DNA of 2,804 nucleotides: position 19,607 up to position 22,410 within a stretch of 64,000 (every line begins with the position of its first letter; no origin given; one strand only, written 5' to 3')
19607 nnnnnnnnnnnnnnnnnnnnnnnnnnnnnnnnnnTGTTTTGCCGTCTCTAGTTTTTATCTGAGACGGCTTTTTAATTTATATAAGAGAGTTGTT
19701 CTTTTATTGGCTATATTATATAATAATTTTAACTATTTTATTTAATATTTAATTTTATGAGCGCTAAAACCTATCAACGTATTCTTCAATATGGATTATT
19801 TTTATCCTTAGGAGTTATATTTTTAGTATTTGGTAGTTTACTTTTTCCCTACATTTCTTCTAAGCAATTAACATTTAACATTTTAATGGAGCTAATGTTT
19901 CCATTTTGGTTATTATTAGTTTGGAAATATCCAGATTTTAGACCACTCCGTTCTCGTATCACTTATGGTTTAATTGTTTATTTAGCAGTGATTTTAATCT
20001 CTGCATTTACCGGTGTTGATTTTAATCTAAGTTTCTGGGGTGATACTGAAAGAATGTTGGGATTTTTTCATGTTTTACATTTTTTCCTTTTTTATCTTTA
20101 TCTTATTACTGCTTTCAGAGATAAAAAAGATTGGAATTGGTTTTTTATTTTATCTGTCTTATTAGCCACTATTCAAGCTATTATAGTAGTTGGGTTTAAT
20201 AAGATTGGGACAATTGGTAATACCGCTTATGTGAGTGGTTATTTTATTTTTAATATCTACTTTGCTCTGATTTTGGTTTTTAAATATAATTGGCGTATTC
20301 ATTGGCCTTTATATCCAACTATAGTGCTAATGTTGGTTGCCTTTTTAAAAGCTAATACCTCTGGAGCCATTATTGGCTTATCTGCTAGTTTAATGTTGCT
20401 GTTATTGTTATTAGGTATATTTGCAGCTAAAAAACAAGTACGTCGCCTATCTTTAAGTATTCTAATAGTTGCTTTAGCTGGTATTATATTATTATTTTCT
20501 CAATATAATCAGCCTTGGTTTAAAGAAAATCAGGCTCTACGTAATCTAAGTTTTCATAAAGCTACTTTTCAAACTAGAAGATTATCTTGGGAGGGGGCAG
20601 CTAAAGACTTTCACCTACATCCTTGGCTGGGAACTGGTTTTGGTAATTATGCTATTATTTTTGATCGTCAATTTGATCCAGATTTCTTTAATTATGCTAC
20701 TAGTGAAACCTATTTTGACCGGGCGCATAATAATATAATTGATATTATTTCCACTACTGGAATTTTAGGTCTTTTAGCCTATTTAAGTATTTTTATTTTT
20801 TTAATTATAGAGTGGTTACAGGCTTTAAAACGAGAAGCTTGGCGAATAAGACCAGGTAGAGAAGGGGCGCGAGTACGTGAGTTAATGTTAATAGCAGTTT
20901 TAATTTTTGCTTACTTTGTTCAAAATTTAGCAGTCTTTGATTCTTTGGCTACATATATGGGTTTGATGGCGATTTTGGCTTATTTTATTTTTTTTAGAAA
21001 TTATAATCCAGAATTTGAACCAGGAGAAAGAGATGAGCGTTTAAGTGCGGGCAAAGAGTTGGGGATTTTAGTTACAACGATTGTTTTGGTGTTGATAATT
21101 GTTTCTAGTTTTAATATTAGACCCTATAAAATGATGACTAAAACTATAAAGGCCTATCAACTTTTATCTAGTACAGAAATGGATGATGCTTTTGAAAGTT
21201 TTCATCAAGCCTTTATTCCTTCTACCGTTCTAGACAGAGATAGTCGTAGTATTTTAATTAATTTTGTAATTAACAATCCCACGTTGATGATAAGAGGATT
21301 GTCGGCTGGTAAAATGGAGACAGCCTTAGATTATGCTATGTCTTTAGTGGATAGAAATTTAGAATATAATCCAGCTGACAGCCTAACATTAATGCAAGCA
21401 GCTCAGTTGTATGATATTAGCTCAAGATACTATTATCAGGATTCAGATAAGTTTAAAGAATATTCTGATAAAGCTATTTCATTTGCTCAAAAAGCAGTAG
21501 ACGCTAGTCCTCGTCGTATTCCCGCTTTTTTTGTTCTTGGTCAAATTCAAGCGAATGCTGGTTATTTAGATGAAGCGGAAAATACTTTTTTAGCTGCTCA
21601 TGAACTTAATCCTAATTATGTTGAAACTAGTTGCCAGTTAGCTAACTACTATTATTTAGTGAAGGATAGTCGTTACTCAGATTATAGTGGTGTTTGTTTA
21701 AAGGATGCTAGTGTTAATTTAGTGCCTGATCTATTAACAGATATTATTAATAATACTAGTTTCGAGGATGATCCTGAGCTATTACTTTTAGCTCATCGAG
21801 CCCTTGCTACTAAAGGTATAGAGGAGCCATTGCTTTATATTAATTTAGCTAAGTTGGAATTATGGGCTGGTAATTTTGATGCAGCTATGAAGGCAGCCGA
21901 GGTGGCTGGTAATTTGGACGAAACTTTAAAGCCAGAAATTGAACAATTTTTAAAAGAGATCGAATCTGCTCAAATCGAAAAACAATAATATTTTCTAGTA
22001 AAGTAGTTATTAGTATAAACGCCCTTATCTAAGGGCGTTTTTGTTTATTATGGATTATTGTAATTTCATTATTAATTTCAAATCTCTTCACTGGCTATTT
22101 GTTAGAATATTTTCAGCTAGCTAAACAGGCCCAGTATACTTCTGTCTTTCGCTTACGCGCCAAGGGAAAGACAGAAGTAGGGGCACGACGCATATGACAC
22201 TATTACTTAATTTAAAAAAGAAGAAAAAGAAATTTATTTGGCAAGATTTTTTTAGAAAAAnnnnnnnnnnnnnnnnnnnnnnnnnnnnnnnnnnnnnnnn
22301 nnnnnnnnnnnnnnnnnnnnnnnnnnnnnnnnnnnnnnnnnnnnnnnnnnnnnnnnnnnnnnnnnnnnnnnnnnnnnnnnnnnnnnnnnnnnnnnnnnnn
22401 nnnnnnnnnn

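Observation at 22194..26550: Two-gene operon: membrane-anchored helical-repeat protein plus a 1136-aa secreted amidase/LTD/poly-E/2xLamG chimera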

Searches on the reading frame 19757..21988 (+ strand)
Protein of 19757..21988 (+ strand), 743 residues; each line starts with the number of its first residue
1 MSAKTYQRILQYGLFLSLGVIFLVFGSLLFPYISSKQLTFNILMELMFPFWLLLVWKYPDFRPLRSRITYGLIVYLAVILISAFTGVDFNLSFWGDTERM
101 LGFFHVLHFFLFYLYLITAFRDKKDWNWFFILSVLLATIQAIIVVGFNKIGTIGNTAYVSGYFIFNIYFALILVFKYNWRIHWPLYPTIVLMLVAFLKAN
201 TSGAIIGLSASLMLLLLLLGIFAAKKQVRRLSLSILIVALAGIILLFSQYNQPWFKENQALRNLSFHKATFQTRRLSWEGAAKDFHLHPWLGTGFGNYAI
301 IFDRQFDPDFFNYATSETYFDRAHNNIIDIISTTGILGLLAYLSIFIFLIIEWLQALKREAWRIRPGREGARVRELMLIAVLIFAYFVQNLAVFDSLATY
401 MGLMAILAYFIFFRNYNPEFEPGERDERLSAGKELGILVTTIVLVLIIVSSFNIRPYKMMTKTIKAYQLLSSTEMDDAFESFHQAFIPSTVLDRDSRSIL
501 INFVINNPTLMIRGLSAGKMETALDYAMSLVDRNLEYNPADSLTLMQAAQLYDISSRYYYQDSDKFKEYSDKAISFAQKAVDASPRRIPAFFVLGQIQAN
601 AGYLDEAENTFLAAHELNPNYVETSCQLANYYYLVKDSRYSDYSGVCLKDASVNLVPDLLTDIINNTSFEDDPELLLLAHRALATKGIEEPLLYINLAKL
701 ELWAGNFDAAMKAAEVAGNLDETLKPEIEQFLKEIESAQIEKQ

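Call 3: search_protein_families(library=pfam, proteins=[window:19757-21988:+], max_evalue=1)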
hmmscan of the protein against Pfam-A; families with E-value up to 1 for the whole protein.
window:19757-21988:+ (743 aa): 9 families
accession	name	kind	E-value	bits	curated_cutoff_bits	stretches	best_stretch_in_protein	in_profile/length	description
PF04932.20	Wzy_C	-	5.2e-18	65.7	31.7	1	188-343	2-149/149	O-Antigen ligase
PF07719.23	TPR_2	-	2.9e-05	24.3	27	1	590-621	3-34/34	Tetratricopeptide repeat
PF13428.12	TPR_14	-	0.0002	22.2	23.5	1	593-629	6-42/44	Tetratricopeptide repeat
PF13181.12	TPR_8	-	0.00062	20.2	25.7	1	589-621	2-34/34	Tetratricopeptide repeat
PF14559.12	TPR_19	-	0.0056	17.4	25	1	571-620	8-57/68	Tetratricopeptide repeat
PF13431.12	TPR_17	-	0.037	14.7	24.4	0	611-635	2-26/34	Tetratricopeptide repeat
PF23914.1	TPR_CcmH_CycH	-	0.071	13.4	42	1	584-650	46-112/158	Cytochrome c-type biogenesis protein H TPR domain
PF13414.12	TPR_11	-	0.15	12.2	26.8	1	602-633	8-39/42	TPR repeat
PF00515.34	TPR_1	-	0.24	11.7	27.8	0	590-621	3-34/34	Tetratricopeptide repeat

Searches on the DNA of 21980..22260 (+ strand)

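Call 85: search_rna_families(source=window, start=21980, end=22260, threshold=evalue, max_evalue=5)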
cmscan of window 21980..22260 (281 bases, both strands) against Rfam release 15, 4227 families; matches with E-value up to 5: 15.
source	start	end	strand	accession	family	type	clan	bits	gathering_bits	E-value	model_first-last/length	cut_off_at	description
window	22016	22069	-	RF02844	RefA9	Gene; antisense;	-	28.1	49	0.016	1-64/64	no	Enterococcus sRNA A9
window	21988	22045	+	RF02398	sau-6072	Gene; sRNA;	-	23.8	50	0.0096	1-53/53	no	Staphylococcus sRNA sau-6072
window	21985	22053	+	RF02362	Yfr10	Gene; sRNA;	-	21.2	43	0.58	1-78/78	no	Cyanobacterial functional RNA 10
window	21984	22061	+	RF01770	rimP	Cis-reg; leader;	-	21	47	0.3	1-102/102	no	Gammaprotebacteria rimP leader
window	21980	22054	+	RF00557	L10_leader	Cis-reg; leader;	-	19.2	44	0.41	66-138/138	5'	Ribosomal protein L10 leader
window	22020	22179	+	RF01828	SprD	Gene; sRNA;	-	18.3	100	0.1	1-142/142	no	Small pathogenicity island RNA D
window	22136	22180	-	RF03872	MIR6426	Gene; miRNA;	-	18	96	0.47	1-84/84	no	MIR6426 microRNA precursor family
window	21997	22041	+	RF02438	SpF51_sRNA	Gene; sRNA;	-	17.7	50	0.77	1-45/45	no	Streptococcus sRNA SpF51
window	21985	22054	+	RF02366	Yfr19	Gene; sRNA;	-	17.6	70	3.6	1-82/82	no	Cyanobacterial functional RNA 19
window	22068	22127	+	RF00611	SNORD111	Gene; snRNA; snoRNA; CD-box;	-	16.4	46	3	16-84/89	no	Small nucleolar RNA SNORD111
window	21988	22049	+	RF02063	STnc350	Gene; sRNA;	-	15.8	60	1.9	1-68/68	no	Salmonella enterica sRNA STnc350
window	22227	22260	-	RF03485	mir-4000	Gene; miRNA;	-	15.3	58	2.1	21-54/54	5'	mir-4000 microRNA precursor family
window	22015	22066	-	RF02427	SpF10_sRNA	Gene; sRNA;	-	14.8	60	4.5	1-57/57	no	Streptococcus sRNA SpF10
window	22097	22184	-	RF01089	PK-repBA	Cis-reg;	-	13.3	45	1.7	2-90/124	no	Pseudoknot of the regulatory region of the repBA gene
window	22106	22145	+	RF00521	SAM_alpha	Cis-reg; riboswitch;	-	12.8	36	1.7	1-79/79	no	Alpha-proteobacteria SAM riboswitch aptamer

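Call 90: build_rna_model(alignment_id=A5)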
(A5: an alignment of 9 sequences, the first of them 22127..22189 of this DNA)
Model R1 built from alignment A5 (9 sequences, 69 columns); structure: RNAalifold consensus.
model positions 63; base pairs 17; branch points 0; effective number of sequences 9; information 0.708 bits per position. Calibrated on 0.2 Mb of random sequence (short: E-values are rough).
structure used (alignment columns):
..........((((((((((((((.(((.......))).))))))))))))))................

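Call 91: search_with_rna_model(model_id=R1, sources=[window, L001, L003, L004, L005, L006, L007, L008, L009, L010, L011, L012, L013, L014, L015, L016, L017, L018, L019, L020, L021, L022, L023, L024, L025, L026, L027, L028, L029, L030, L031, L032, L033, L034, L035, L036, L037, L038, L039, L040, L041, L042, L043, L044, L045, L046, L047, L048, L049, L050, L051, L052, L053, L054, L055, L056, L057, L058, L059, L060, L061, L062, L063, L064, L065, L066, L067, L068, L069, L070, L071, L072, L073, L074, L075, L076, L077, L078, L079, L080, L081, L082, L083, L084, L085, L086, L087, L088], max_evalue=1)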
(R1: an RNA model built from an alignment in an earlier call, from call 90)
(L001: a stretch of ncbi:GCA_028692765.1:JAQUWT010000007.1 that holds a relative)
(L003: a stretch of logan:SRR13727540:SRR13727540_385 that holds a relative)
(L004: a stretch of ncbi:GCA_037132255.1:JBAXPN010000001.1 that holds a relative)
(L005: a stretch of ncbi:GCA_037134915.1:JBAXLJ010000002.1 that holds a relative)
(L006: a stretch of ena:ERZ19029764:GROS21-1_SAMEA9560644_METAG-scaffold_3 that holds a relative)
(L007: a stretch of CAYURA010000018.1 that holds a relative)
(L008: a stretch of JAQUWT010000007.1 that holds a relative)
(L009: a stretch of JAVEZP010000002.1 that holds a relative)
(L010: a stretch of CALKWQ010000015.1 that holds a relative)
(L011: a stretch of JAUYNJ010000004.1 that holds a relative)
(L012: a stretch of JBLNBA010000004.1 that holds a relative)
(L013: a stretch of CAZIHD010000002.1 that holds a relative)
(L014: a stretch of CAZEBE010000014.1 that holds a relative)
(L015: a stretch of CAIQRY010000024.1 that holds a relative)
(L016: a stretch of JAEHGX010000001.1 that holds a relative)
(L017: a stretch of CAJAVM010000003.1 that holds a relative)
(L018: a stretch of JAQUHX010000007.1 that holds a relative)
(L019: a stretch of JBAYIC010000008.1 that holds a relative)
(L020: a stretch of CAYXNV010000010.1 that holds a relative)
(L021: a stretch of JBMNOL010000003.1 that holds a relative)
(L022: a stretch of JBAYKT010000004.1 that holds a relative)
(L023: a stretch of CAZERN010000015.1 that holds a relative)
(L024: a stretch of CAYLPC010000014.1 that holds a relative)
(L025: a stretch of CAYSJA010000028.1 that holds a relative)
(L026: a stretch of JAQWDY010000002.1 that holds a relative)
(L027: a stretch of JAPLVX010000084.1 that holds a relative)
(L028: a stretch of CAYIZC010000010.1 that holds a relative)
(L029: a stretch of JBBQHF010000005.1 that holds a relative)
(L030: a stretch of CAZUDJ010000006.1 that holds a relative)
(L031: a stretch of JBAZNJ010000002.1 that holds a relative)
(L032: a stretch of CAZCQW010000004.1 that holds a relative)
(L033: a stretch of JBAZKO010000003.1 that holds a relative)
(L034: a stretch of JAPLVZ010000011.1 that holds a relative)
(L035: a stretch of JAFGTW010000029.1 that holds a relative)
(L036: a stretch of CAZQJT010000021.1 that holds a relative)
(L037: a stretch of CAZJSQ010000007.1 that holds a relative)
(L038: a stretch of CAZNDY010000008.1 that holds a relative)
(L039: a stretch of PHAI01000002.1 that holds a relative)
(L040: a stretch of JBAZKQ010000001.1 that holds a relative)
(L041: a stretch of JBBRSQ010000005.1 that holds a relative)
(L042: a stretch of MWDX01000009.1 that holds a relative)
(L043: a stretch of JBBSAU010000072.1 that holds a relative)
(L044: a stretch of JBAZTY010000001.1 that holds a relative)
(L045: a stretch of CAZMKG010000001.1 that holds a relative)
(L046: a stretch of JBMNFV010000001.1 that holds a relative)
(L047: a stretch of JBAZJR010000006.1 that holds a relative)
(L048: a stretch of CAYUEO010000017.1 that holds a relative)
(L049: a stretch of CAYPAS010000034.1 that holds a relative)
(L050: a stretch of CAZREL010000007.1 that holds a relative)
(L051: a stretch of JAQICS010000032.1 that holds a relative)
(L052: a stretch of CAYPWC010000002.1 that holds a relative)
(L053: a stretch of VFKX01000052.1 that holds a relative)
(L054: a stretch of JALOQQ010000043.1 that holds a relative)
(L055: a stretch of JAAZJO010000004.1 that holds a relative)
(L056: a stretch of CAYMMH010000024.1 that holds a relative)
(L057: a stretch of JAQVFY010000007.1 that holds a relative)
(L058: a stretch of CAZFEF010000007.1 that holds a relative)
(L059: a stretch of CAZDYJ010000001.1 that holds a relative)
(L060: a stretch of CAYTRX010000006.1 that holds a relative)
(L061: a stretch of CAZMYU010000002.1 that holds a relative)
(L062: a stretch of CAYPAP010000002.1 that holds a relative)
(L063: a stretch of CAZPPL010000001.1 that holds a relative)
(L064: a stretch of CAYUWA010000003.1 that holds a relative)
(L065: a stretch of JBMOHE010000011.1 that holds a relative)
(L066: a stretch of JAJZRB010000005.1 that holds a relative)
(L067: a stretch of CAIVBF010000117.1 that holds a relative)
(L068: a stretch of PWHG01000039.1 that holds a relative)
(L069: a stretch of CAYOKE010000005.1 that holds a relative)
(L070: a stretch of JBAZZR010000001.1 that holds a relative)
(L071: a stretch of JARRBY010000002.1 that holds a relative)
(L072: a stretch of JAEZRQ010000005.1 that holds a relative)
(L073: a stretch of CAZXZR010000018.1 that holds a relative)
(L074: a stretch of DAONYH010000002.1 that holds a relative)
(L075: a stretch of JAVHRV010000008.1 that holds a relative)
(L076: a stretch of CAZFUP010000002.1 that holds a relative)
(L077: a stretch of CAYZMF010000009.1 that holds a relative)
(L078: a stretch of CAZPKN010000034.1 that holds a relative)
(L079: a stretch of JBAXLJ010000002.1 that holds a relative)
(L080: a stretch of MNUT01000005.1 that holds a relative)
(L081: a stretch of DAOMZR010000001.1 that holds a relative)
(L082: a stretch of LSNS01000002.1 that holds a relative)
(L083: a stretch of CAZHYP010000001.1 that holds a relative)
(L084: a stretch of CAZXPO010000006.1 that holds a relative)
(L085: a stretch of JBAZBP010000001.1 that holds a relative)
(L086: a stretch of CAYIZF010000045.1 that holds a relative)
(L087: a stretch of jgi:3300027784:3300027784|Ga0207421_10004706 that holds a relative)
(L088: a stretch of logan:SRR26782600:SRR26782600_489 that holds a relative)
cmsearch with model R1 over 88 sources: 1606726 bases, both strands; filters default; matches with E-value up to 1: 13.
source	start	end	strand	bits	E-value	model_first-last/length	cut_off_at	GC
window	22127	22188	+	61.2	1.6e-13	1-63/63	no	0.53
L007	8853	8913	+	56.8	2.8e-12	1-63/63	no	0.54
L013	5112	5176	+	54.9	9.5e-12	1-63/63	no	0.62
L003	4985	5047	+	54.9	1e-11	1-63/63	no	0.63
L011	8970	9032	+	54.9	1e-11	1-63/63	no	0.63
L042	8988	9049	+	54.5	1.2e-11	1-63/63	no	0.63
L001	4988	5048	+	53.5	2.5e-11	1-63/63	no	0.64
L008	8991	9051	+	53.5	2.5e-11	1-63/63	no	0.64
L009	8912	8974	+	52.1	6.1e-11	1-63/63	no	0.56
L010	8990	9052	+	47.5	1.2e-09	1-63/63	no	0.67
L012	9002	9064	+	43.8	1.3e-08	1-63/63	no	0.67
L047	8925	8991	+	42.7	2.7e-08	1-63/63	no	0.51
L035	5821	5885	+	22.8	0.011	1-63/63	no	0.54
